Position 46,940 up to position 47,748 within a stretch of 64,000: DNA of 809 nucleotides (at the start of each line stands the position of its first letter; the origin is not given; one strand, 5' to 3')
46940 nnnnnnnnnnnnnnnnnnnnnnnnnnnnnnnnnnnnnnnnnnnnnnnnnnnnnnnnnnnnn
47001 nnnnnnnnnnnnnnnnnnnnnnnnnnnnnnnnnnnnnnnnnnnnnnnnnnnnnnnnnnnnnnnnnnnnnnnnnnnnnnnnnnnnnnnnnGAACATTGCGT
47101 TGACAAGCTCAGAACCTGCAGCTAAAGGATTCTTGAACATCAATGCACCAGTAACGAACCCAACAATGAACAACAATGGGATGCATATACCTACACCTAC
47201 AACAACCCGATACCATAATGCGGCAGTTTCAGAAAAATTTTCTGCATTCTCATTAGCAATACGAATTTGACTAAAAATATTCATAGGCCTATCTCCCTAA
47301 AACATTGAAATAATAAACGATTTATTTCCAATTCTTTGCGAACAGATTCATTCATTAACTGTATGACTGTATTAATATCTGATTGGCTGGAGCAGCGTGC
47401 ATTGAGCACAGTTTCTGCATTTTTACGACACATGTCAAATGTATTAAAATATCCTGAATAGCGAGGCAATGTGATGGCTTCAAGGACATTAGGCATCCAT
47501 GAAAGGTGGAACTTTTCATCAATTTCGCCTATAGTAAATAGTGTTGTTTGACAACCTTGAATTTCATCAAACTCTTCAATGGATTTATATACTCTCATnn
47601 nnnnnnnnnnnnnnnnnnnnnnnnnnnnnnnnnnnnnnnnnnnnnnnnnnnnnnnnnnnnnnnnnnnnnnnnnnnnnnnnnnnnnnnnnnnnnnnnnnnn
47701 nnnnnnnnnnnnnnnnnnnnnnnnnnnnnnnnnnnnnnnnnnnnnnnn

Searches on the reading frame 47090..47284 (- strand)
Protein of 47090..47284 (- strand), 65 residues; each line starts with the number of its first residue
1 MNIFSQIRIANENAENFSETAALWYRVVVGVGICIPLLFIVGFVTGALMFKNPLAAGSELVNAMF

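Call 81: search_protein_families(library=pfam, proteins=[window:47090-47284:-], max_evalue=0.01)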
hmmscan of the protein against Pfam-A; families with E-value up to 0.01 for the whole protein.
window:47090-47284:- (65 aa): 1 family
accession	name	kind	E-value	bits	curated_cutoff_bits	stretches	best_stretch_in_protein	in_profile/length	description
PF10624.15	TraS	-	0.0037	17.4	27.4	1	3-49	45-91/157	Plasmid conjugative transfer entry exclusion protein TraS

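Call 82: search_protein_families(library=phrogs, proteins=[window:47090-47284:-], max_evalue=0.001)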
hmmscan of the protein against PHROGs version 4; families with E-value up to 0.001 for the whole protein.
window:47090-47284:- (65 aa): 1 family
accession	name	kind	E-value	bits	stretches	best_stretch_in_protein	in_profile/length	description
phrog_24434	-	unknown function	1.7e-30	106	1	1-65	1-65/65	-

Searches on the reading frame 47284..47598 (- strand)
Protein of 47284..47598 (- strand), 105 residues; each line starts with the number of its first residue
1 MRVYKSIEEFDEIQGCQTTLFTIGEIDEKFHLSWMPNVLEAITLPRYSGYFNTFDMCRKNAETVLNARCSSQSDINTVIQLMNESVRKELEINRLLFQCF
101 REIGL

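Call 81: search_protein_families(library=pfam, proteins=[window:47284-47598:-], max_evalue=0.01)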
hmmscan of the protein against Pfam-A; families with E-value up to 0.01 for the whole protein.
window:47284-47598:- (105 aa): 0 families

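Call 82: search_protein_families(library=phrogs, proteins=[window:47284-47598:-], max_evalue=0.001)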
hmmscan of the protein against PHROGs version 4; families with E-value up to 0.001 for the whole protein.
window:47284-47598:- (105 aa): 1 family
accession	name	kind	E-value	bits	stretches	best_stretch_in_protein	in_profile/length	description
phrog_26620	-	unknown function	6.9e-32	110.7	1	11-105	10-105/105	-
